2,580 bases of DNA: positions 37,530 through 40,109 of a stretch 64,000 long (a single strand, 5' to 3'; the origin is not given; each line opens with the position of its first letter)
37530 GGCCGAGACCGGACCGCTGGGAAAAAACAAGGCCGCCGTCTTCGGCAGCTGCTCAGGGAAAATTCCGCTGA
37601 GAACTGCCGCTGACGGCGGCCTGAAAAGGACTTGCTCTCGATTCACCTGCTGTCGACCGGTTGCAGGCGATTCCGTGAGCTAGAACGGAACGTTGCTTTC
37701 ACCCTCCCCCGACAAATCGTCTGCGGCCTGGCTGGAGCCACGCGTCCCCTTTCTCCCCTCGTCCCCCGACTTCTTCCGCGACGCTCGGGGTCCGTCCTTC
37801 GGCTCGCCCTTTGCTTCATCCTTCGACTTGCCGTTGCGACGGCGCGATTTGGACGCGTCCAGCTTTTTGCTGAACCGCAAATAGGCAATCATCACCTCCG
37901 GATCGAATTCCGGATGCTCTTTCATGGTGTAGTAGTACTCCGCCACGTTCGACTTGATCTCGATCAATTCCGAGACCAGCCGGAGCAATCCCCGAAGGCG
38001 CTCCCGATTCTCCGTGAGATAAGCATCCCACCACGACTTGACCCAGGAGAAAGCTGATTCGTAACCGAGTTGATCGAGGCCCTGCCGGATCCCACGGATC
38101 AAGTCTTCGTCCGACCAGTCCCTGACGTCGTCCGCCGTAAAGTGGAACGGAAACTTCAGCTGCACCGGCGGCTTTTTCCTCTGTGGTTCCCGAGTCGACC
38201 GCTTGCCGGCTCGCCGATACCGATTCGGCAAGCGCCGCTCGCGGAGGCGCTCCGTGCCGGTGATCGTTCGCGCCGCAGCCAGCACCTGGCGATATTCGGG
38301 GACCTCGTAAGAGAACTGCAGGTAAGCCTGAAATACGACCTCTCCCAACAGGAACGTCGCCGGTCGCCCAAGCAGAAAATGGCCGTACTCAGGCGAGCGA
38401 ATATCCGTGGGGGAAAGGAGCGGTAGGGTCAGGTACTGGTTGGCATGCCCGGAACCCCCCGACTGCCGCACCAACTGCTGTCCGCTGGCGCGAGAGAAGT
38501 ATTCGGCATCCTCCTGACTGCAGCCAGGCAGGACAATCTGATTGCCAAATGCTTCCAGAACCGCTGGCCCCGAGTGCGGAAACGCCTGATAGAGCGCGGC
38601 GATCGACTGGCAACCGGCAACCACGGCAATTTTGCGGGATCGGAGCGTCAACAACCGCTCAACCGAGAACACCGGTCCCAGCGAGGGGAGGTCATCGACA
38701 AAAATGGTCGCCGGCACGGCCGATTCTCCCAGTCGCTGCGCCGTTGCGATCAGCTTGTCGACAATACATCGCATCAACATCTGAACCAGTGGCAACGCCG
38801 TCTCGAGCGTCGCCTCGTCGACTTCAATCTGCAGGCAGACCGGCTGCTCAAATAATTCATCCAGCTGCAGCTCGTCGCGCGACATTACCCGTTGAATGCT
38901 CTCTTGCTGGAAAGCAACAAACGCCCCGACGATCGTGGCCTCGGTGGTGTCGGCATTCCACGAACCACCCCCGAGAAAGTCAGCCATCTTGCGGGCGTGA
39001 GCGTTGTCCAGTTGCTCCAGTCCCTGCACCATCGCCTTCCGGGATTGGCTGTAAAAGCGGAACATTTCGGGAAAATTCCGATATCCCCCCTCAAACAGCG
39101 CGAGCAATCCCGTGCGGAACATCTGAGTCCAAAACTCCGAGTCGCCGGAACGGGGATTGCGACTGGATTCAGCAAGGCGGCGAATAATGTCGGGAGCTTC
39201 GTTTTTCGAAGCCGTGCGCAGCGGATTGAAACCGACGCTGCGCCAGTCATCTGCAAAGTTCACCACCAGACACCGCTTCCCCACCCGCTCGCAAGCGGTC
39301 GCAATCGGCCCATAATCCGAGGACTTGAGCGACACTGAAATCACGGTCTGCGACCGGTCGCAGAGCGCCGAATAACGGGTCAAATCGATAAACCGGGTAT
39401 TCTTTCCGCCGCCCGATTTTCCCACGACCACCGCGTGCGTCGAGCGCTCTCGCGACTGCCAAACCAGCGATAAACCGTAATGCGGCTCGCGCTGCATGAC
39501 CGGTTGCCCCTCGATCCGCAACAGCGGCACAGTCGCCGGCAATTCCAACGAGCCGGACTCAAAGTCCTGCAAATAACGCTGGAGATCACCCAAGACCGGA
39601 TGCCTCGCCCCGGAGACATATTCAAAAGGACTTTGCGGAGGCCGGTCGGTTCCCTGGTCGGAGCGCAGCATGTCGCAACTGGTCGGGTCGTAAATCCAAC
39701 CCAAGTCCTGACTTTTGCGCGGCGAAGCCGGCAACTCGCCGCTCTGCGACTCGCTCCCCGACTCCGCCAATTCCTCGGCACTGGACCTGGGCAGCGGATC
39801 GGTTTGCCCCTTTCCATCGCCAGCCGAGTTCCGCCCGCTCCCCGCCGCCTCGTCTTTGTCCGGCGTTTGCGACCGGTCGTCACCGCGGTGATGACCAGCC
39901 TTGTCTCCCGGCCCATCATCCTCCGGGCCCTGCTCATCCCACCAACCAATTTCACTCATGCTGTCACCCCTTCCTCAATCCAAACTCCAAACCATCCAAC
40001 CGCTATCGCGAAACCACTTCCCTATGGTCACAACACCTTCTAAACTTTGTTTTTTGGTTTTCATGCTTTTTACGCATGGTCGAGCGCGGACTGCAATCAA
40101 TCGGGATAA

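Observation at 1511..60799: Pervasive locus-specific short tandem duplications (11-22 bp units, mode 15 bp)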

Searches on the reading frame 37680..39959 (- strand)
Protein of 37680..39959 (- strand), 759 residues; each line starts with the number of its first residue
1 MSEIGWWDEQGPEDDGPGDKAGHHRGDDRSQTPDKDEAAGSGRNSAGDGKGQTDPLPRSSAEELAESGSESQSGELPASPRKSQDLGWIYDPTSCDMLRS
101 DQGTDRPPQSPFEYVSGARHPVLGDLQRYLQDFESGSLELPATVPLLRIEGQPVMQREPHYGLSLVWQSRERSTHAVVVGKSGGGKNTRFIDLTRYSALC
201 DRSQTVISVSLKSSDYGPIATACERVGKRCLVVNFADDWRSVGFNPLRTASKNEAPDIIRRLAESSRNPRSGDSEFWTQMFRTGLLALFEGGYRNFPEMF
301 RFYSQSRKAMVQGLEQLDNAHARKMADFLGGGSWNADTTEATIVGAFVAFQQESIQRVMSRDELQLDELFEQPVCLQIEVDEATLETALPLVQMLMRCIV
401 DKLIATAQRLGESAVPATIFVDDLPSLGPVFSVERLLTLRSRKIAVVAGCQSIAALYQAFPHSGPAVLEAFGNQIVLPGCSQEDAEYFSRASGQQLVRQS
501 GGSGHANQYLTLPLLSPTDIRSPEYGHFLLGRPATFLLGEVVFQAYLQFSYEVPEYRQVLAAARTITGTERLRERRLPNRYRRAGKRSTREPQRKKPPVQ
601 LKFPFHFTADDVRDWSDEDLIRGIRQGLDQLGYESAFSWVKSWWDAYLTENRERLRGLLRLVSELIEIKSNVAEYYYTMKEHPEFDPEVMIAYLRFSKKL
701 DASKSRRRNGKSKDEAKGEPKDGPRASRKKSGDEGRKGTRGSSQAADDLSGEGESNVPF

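Call 18: find_encoding_contigs(protein=window:37680-39959:-, flank=10000, max_places=10)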
Protein window:37680-39959:- (759 aa): 23 contigs read that carry it; 10 places shown.
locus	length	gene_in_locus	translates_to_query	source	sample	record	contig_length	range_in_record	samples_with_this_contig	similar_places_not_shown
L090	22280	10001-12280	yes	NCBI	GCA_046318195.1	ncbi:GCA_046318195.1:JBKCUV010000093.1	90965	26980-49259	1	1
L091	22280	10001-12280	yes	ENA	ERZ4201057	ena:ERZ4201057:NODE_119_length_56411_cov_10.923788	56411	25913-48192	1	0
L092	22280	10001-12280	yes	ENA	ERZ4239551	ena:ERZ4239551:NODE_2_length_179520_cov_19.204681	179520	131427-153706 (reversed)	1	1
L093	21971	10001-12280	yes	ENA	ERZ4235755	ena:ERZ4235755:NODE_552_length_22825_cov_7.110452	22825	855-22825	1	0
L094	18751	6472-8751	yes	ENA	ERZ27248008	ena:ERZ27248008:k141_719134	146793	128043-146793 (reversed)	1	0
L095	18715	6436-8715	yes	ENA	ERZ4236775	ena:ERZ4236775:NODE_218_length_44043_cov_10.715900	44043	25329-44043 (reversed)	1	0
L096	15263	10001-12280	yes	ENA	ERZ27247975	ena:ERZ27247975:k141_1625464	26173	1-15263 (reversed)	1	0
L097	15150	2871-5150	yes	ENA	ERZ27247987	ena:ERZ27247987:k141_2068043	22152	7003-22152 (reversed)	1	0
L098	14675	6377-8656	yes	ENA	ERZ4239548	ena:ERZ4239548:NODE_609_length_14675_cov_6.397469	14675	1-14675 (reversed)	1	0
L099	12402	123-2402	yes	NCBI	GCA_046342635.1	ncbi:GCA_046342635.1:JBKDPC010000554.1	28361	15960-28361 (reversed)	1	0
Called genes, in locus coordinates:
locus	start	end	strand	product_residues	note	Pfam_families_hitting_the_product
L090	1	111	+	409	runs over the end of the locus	PF02655:ATP-grasp_3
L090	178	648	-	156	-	PF00583:Acetyltransf_1, PF13673:Acetyltransf_10, PF08445:FR47 (weak), PF13508:Acetyltransf_7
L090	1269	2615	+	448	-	PF13506:Glyco_transf_21, PF00535:Glycos_transf_2, PF13641:Glyco_tranf_2_3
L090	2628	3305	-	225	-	PF00149:Metallophos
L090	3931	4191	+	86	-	-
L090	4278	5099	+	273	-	PF01026:TatD_DNase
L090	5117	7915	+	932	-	PF00989:PAS (weak), PF13426:PAS_9 (weak), PF08447:PAS_3, PF08448:PAS_4, PF13426:PAS_9, PF00989:PAS, PF13426:PAS_9, PF02518:HATPase_c, +6 more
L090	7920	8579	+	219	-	PF00072:Response_reg, PF00196:GerE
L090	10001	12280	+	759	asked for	PF02534:T4SS-DNA_transf, PF10412:TrwB_AAD_bind, PF12696:TraG-D_C (weak)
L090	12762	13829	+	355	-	PF00126:HTH_1 (weak), PF03466:LysR_substrate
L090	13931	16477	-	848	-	-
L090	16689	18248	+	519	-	PF00158:Sigma54_activat, PF14532:Sigma54_activ_2 (faint), PF25601:AAA_lid_14 (faint)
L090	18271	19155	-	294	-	PF04187:Cofac_haem_bdg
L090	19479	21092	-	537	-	PF00118:Cpn60_TCP1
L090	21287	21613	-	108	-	PF00166:Cpn10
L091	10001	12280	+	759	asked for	PF02534:T4SS-DNA_transf, PF10412:TrwB_AAD_bind, PF12696:TraG-D_C (weak)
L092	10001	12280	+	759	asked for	PF02534:T4SS-DNA_transf, PF10412:TrwB_AAD_bind, PF12696:TraG-D_C (weak)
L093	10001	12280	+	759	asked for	PF02534:T4SS-DNA_transf, PF10412:TrwB_AAD_bind, PF12696:TraG-D_C (weak)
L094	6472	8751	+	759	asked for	PF02534:T4SS-DNA_transf, PF10412:TrwB_AAD_bind, PF12696:TraG-D_C (weak)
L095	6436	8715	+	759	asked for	PF02534:T4SS-DNA_transf, PF10412:TrwB_AAD_bind, PF12696:TraG-D_C (weak)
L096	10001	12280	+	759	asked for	PF02534:T4SS-DNA_transf, PF10412:TrwB_AAD_bind, PF12696:TraG-D_C (weak)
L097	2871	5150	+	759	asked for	PF02534:T4SS-DNA_transf, PF10412:TrwB_AAD_bind, PF12696:TraG-D_C (weak)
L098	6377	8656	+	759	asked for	PF02534:T4SS-DNA_transf, PF10412:TrwB_AAD_bind, PF12696:TraG-D_C (weak)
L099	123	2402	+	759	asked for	PF02534:T4SS-DNA_transf, PF10412:TrwB_AAD_bind, PF12696:TraG-D_C (weak)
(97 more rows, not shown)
